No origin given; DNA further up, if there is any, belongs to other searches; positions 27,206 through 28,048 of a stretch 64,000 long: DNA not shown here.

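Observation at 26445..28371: Internally duplicated lipoprotein plus cupredoxin lipoprotein inserted in a beta-oxidation cluster, preceded by GC-rich inverted repeats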

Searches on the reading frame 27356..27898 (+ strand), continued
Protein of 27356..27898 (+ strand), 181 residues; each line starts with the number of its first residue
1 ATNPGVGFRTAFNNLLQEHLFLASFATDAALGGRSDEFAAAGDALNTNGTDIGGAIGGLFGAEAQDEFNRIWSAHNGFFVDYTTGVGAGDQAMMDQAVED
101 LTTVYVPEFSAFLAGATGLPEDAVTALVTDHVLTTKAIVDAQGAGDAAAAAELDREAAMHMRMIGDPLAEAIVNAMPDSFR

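Call 53: find_homologous_proteins(query=P0184)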
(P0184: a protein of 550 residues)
Query P0184 (550 aa): 483 proteins with E <= 0.001 among 8000 candidates; the best 120 are listed.
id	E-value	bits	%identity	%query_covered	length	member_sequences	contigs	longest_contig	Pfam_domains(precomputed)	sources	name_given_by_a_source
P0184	0.0e+0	1207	100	100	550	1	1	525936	PF07833.17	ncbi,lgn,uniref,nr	ncbi:copper amine oxidase N-terminal domain-containing protein [Aureibacillus halotolerans]|uniref:C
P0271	1.6e-237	808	51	74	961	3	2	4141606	PF00395.26,PF26222.1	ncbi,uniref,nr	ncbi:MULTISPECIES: S-layer homology domain-containing protein [Pontibacillus]|uniref:S-layer homolog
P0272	4.8e-169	582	53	100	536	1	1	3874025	PF07833.17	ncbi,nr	ncbi:copper amine oxidase N-terminal domain-containing protein [Bacillus tianshenii]|nr:copper amine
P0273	6.2e-149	515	62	75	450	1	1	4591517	-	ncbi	-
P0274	8.9e-149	515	62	73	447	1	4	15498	-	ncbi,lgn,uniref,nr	ncbi:copper amine oxidase [Cytobacillus oceanisediminis]|uniref:copper amine oxidase n=1 Tax=Cytobac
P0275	1.8e-147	510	61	73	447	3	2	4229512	-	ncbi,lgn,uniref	ncbi:copper amine oxidase [Cytobacillus sp. FSL H8-0458]|uniref:copper amine oxidase n=1 Tax=Cytobac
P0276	4.2e-146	506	63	73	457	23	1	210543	-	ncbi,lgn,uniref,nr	ncbi:copper amine oxidase [Halobacillus aidingensis]|uniref:Copper amine oxidase n=1 Tax=Halobacillu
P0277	8.7e-146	505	60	74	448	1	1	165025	-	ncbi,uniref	ncbi:copper amine oxidase [Mangrovibacillus sp. Mu-81]|uniref:copper amine oxidase n=1 Tax=Mangrovib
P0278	1.1e-145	505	60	74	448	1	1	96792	-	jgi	jgi:hypothetical protein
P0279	1.2e-145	504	60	74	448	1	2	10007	-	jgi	jgi:hypothetical protein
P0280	3.9e-145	503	61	74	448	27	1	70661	-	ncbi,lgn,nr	ncbi:copper amine oxidase [Bacillus sp. MKU004]|nr:copper amine oxidase [Bacillus sp. MKU004]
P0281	4.0e-145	503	60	75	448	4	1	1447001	-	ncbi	-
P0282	5.8e-145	502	61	73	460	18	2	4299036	-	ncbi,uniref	ncbi:copper amine oxidase [Guptibacillus hwajinpoensis]|uniref:copper amine oxidase n=1 Tax=Guptibac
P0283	2.1e-144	500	59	75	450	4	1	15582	-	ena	-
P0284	1.2e-143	498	59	77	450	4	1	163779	-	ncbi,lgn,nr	ncbi:copper amine oxidase [Bacillus sp. RO3]|nr:copper amine oxidase [Bacillus sp. RO3]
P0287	1.8e-143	497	60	72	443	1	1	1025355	-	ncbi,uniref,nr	ncbi:copper amine oxidase [Salinicoccus sp. ID82-1]|uniref:copper amine oxidase n=1 Tax=Salinicoccus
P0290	5.3e-143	496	60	75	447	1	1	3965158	-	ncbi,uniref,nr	ncbi:copper amine oxidase [Radiobacillus kanasensis]|uniref:copper amine oxidase n=1 Tax=Radiobacill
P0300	1.4e-141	491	60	73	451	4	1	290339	PF09920.15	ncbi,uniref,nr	ncbi:copper amine oxidase [Metabacillus litoralis]|uniref:Copper amine oxidase n=1 Tax=Metabacillus 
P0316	6.0e-141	489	60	77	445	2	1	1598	PF26222.1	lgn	-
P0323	4.7e-140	486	57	81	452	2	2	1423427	PF13919.12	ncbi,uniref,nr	ncbi:hypothetical protein GCM10010954_11360 [Halobacillus andaensis]|uniref:Copper amine oxidase n=1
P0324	6.8e-140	485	60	74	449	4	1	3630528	PF09920.15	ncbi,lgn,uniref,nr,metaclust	ncbi:hypothetical protein [Oceanobacillus iheyensis HTE831]|uniref:Copper amine oxidase n=1 Tax=Ocea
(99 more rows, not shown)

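Call 55: search_protein_families(library=pfam, proteins=[P0316, P0271, P0300, P0324, P0323], max_evalue=0.1)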
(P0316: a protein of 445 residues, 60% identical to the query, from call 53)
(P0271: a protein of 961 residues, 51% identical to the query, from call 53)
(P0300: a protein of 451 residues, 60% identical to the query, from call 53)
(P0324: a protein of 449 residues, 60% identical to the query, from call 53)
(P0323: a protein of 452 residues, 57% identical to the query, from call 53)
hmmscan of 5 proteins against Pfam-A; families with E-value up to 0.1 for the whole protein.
P0316 (445 aa): 7 families
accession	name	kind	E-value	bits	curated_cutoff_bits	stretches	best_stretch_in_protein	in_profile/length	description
PF09920.14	DUF2150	-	6e-05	23.5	28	1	120-183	52-112/189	Uncharacterized protein conserved in archaea (DUF2150)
PF05201.20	GlutR_N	-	0.00036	20.8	27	1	120-206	16-106/151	Glutamyl-tRNAGlu reductase, N-terminal domain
PF13919.11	ASXH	-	0.0022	18.5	25.8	0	310-371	71-130/130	Asx homology domain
PF01025.24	GrpE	-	0.0023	18.1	25.8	0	124-176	57-108/165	GrpE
PF24767.1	UBA_At5g58720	-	0.0023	18.1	27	1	349-371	6-28/44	At5g58720 UBA-like domain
PF03040.20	CemA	-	0.044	14.1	27.4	0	113-172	39-98/229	CemA family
PF12812.13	PDZ_1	-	0.055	13.9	28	0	269-318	26-75/78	PDZ-like domain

P0271 (961 aa): 10 families
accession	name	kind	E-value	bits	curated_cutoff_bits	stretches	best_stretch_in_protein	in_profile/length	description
PF00395.25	SLH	-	1.1e-25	89.8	20.8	3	785-826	2-43/44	S-layer homology domain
PF06148.17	COG2_N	-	0.00017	22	24.3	0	327-368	15-55/75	COG2 N-terminal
PF09871.14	DUF2098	-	0.00028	21.6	25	0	647-700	19-77/94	Uncharacterized protein conserved in archaea (DUF2098)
PF02050.21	FliJ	-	0.0013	19.4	28.4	0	307-344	11-47/123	Flagellar FliJ protein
PF13919.11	ASXH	-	0.0019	18.7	25.8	0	687-744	72-129/130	Asx homology domain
PF07484.17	Collar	-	0.004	17.5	24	0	268-288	28-48/57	Phage Tail Collar Domain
PF16871.11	DUF5077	-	0.016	15.8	24.6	0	489-528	8-47/122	Domain of unknown function (DUF5077)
PF16156.12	DUF4864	-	0.017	15.8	27.1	0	358-400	15-57/117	Domain of unknown function (DUF4864)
PF19516.4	DUF6049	-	0.029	13.4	30.1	0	303-454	488-568/708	Family of unknown function (DUF6049)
PF25547.1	WXG100_2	-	0.036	14.5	27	0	444-495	40-93/150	WXG100 like domain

P0300 (451 aa): 6 families
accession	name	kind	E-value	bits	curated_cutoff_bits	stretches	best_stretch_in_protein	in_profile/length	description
PF09920.14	DUF2150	-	2.7e-06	28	28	1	119-191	46-115/189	Uncharacterized protein conserved in archaea (DUF2150)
PF25547.1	WXG100_2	-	0.0002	21.8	27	0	257-302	35-82/150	WXG100 like domain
PF25191.1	DUF7832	-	0.0052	17.4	27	1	295-359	23-90/115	Domain of unknown function (DUF7832)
PF10220.14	Smg8_Smg9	-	0.047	12.5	22.5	1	107-220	233-351/882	Smg8_Smg9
PF05201.20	GlutR_N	-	0.048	13.9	27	0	128-210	19-105/151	Glutamyl-tRNAGlu reductase, N-terminal domain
PF13919.11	ASXH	-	0.054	14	25.8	0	129-190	67-128/130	Asx homology domain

P0324 (449 aa): 9 families
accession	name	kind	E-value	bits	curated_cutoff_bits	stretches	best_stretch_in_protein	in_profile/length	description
PF09920.14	DUF2150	-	1e-07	32.6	28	2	305-370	50-112/189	Uncharacterized protein conserved in archaea (DUF2150)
PF25547.1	WXG100_2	-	0.00053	20.4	27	0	76-123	43-88/150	WXG100 like domain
PF13919.11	ASXH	-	0.0017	18.8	25.8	0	312-374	66-130/130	Asx homology domain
PF06911.18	Senescence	-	0.0022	18.4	24.6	0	259-307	124-172/184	Senescence domain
PF02613.20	Nitrate_red_del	-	0.0032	18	22.2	1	105-150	79-125/136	Nitrate reductase delta subunit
PF02050.21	FliJ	-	0.011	16.4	28.4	0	122-156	9-42/123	Flagellar FliJ protein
PF12631.12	MnmE_helical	-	0.026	15.1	40.1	0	296-367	48-97/211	MnmE helical domain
PF06013.18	WXG100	-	0.03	15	27.3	0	61-133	6-78/86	Proteins of 100 residues with WXG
PF19486.4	DUF6022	-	0.093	13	25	0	350-393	8-51/155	Family of unknown function (DUF6022)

P0323 (452 aa): 8 families
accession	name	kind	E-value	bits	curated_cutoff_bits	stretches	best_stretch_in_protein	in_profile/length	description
PF13919.11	ASXH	-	2.9e-06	27.8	25.8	2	135-193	72-130/130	Asx homology domain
PF14555.12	UBA_4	-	0.00059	20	21.8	1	73-102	12-40/43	UBA-like domain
PF19516.4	DUF6049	-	0.0014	17.8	30.1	1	122-280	487-575/708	Family of unknown function (DUF6049)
PF22566.2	UBA_8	-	0.011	15.9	26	0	73-104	15-45/46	UBA-like domain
PF12867.12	DinB_2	-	0.013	16.3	24.8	0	308-350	60-102/128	DinB superfamily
PF25200.1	DUF7833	-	0.039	14.4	24.3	0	52-80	1-31/63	Family of unknown function (DUF7833)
PF09871.14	DUF2098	-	0.072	13.8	25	0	279-350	19-91/94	Uncharacterized protein conserved in archaea (DUF2098)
PF02050.21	FliJ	-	0.076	13.7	28.4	0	126-165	10-48/123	Flagellar FliJ protein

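Call 57: find_encoding_contigs(protein=P0324, flank=7000, max_places=2)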
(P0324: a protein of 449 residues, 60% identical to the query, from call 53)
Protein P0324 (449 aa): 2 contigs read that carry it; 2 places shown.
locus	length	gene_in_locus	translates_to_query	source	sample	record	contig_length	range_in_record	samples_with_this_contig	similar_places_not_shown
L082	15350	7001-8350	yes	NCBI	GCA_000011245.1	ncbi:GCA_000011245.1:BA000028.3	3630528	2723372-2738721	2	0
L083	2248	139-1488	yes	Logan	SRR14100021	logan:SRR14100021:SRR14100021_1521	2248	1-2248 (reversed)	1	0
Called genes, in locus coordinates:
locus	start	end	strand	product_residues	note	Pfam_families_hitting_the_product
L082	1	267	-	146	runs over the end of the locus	-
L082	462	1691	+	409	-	PF07690:MFS_1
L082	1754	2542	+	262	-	PF00702:Hydrolase (faint), PF08282:Hydrolase_3, PF12710:HAD (faint), PF05116:S6PP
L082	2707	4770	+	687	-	PF00199:Catalase, PF06628:Catalase-rel, PF01965:DJ-1_PfpI (weak), PF18011:Catalase_C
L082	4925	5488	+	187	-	PF07638:Sigma70_ECF, PF04542:Sigma70_r2, PF05263:DUF722 (weak), PF08281:Sigma70_r4_2, PF04545:Sigma70_r4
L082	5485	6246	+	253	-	PF13490:zf-HC2 (weak), PF10099:RskA_C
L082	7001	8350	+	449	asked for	PF09920:DUF2150 (faint)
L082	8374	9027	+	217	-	PF04203:Sortase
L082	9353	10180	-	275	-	PF00248:Aldo_ket_red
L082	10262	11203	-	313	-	PF00753:Lactamase_B, PF19583:ODP (faint), PF21221:B_lactamase-like_C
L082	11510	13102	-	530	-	PF00501:AMP-binding, PF13193:AMP-binding_C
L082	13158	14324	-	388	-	PF02771:Acyl-CoA_dh_N, PF02770:Acyl-CoA_dh_M, PF00441:Acyl-CoA_dh_1, PF08028:Acyl-CoA_dh_2, PF22924:ACOX_C_alpha1 (weak)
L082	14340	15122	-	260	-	PF00378:ECH_1, PF16113:ECH_2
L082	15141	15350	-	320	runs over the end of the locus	PF03060:NMO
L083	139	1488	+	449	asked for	PF09920:DUF2150 (faint)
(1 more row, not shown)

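Call 58: find_encoding_contigs(protein=P0290, flank=7000, max_places=2)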
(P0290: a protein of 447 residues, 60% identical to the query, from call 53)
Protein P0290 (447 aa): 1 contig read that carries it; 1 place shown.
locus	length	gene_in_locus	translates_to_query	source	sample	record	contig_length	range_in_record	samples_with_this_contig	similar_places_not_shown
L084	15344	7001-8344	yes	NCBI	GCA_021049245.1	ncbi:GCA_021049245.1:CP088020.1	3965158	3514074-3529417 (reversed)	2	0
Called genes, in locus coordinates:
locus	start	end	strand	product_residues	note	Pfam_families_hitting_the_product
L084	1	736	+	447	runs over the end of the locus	PF07670:Gate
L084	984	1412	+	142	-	PF17370:DUF5392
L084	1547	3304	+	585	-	PF08269:dCache_2, PF17200:sCache_2, PF17201:Cache_3-Cache_2, PF00672:HAMP, PF00015:MCPsignal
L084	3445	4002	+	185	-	PF07638:Sigma70_ECF (weak), PF04542:Sigma70_r2, PF08281:Sigma70_r4_2, PF04545:Sigma70_r4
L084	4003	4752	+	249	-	PF13490:zf-HC2 (weak), PF10099:RskA_C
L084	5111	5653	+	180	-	PF04542:Sigma70_r2, PF08281:Sigma70_r4_2, PF04545:Sigma70_r4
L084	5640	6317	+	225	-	-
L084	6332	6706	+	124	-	-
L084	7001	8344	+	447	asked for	-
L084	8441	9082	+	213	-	PF04203:Sortase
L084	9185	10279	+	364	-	PF07454:SpoIIP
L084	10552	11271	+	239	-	PF00392:GntR, PF07702:UTRA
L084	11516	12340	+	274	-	PF00528:BPD_transp_1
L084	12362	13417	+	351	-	PF00005:ABC_tran, PF13304:AAA_21 (weak)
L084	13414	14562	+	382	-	PF01547:SBP_bac_1, PF13531:SBP_bac_11, PF13416:SBP_bac_8, PF13343:SBP_bac_6 (weak)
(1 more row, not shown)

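Call 88: search_protein_families(library=ncbifam, proteins=[P0324, P0290, P0274, P0184, P0129, L082:4925-5485:+, L082:5485-6243:+, L020:3849-4826:+], max_evalue=0.001)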
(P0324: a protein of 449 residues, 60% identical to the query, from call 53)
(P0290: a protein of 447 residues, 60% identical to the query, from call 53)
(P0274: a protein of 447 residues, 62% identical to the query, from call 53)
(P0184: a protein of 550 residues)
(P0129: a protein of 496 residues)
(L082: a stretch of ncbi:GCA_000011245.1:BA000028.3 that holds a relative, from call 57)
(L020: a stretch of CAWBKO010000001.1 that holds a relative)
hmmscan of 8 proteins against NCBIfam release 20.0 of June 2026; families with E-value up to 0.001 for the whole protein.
P0324 (449 aa): 0 families

P0290 (447 aa): 1 family
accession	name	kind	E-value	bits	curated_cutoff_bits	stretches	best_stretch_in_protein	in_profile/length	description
NF058571.1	GVDTG_CTERM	domain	1.6e-05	25.1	29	1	409-443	7-43/44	GVDTG sorting domain-containing protein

P0274 (447 aa): 1 family
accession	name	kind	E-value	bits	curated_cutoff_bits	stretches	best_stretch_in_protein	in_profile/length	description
NF058571.1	GVDTG_CTERM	domain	0.00046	20.4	29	1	409-443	7-43/44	GVDTG sorting domain-containing protein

P0184 (550 aa): 0 families

P0129 (496 aa): 3 families
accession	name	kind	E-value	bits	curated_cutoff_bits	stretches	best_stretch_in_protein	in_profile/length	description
NF041757.1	EfeO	equivalog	3.3e-06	26.4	270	1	400-495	13-106/359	iron uptake system protein EfeO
TIGR02656.1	cyanin_plasto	equivalog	0.00014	22.2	87.85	1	415-495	14-98/99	plastocyanin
NF051440.1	CuResCopIPSEAE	equivalog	0.00036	20.4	280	0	459-495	142-178/180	copper-resistant cuproprotein CopI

L082:4925-5485:+ (187 aa): 102 families (the best 25 are shown)
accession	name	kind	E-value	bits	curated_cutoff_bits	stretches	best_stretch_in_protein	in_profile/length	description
NF009172.0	PRK12519.1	subfamily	1.1e-43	149.1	222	1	4-179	15-191/194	RNA polymerase sigma factor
NF009166.1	PRK12513.1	equivalog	3.9e-35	121.3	206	1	4-179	8-188/193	RNA polymerase sigma factor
NF008890.0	PRK11924.1-3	equivalog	9.5e-34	116.6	284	1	13-179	34-203/205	RNA polymerase sigma factor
TIGR02937.1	sigma70-ECF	superfamily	2.4e-33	115.1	42.9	1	18-177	1-165/165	sigma-70 family RNA polymerase sigma factor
NF007228.0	PRK09646.1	subfamily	2.7e-33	115.3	226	1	4-178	16-191/194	ECF RNA polymerase sigma factor SigK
NF009178.0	PRK12526.1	equivalog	1.3e-31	109.8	301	1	12-179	37-208/211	RNA polymerase sigma factor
NF009167.0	PRK12514.1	equivalog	1.8e-31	109.5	265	1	6-177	8-178/180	RNA polymerase sigma factor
TIGR02985.1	Sig70_bacteroi1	subfamily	3.4e-31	108.7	126.4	1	19-177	2-162/162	RNA polymerase sigma-70 factor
NF004113.0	PRK05602.1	equivalog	7.3e-31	107.4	208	1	4-181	31-205/211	RNA polymerase sigma factor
NF009168.0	PRK12515.1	subfamily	1.8e-30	105.8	236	1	5-178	9-180/189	RNA polymerase sigma factor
NF007227.0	PRK09645.1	subfamily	5e-29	101.4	202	1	12-180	7-173/177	sigma-70 family RNA polymerase sigma factor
NF009183.0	PRK12531.1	equivalog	1.4e-27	96.8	353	1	6-179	15-191/194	RNA polymerase sigma factor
NF007216.0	PRK09638.1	equivalog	2.9e-27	95.6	194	1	2-181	2-178/180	RNA polymerase sigma factor SigY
NF010500.0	PRK13919.1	subfamily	5.8e-27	95.1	226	1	5-177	10-183/186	putative RNA polymerase sigma E protein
NF009171.0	PRK12518.1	equivalog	6.3e-27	94.6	208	1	3-179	12-186/191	RNA polymerase sigma factor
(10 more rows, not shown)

L082:5485-6243:+ (253 aa): 4 families
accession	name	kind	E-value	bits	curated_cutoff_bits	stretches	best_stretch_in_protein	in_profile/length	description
NF052375.1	antisigma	equivalog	2.3e-31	109.5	100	1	9-245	2-215/217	anti-sigma factor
NF010501.0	PRK13920.1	subfamily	2.5e-14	53.4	225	1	9-249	8-209/213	putative anti-sigmaE protein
TIGR03988.1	antisig_RsrA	equivalog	1.4e-07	31.5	62.5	1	6-70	6-70/77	mycothiol system anti-sigma-R factor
TIGR02451.1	anti_sig_ChrR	subfamily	0.00036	20.4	124.5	1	8-98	7-97/216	ChrR family anti-sigma-E factor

L020:3849-4826:+ (326 aa): 85 families (the best 25 are shown)
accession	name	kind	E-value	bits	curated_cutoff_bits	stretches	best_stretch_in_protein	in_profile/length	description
NF007228.0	PRK09646.1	subfamily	8e-31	107.2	226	1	24-176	40-192/194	ECF RNA polymerase sigma factor SigK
NF009172.0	PRK12519.1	subfamily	3.1e-29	101.9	222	1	31-177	46-192/194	RNA polymerase sigma factor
NF009167.0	PRK12514.1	equivalog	4.4e-27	95.1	265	1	24-175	30-179/180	RNA polymerase sigma factor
NF009189.0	PRK12537.1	equivalog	9.7e-27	93.7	261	1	25-174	34-181/182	RNA polymerase sigma factor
TIGR02937.1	sigma70-ECF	superfamily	5e-26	91.3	42.9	1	25-173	12-164/165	sigma-70 family RNA polymerase sigma factor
NF007227.0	PRK09645.1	subfamily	5.8e-26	91.5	202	1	29-176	28-172/177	sigma-70 family RNA polymerase sigma factor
NF010500.0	PRK13919.1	subfamily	1.6e-25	90.3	226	1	28-174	37-183/186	putative RNA polymerase sigma E protein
NF004113.0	PRK05602.1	equivalog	1.9e-25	89.7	208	1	25-176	56-203/211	RNA polymerase sigma factor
NF009186.0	PRK12534.1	equivalog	3.6e-23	82.3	267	1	24-174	35-185/187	RNA polymerase sigma factor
NF009166.1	PRK12513.1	equivalog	3.1e-22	79.2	206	1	31-177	39-189/193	RNA polymerase sigma factor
NF008890.0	PRK11924.1-3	equivalog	4e-22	78.6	284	1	30-175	55-202/205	RNA polymerase sigma factor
NF009164.0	PRK12511.1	equivalog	6.9e-22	77.8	185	1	35-191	25-177/182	RNA polymerase sigma factor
TIGR02985.1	Sig70_bacteroi1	subfamily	2e-21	76.9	126.4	1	25-174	12-162/162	RNA polymerase sigma-70 factor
TIGR02983.1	SigE-fam_strep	subfamily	4.5e-21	75.4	141.55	1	24-175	16-159/162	SigE family RNA polymerase sigma factor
NF007225.0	PRK09643.1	equivalog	1.5e-20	73.8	190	1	24-177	37-185/204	RNA polymerase sigma factor SigM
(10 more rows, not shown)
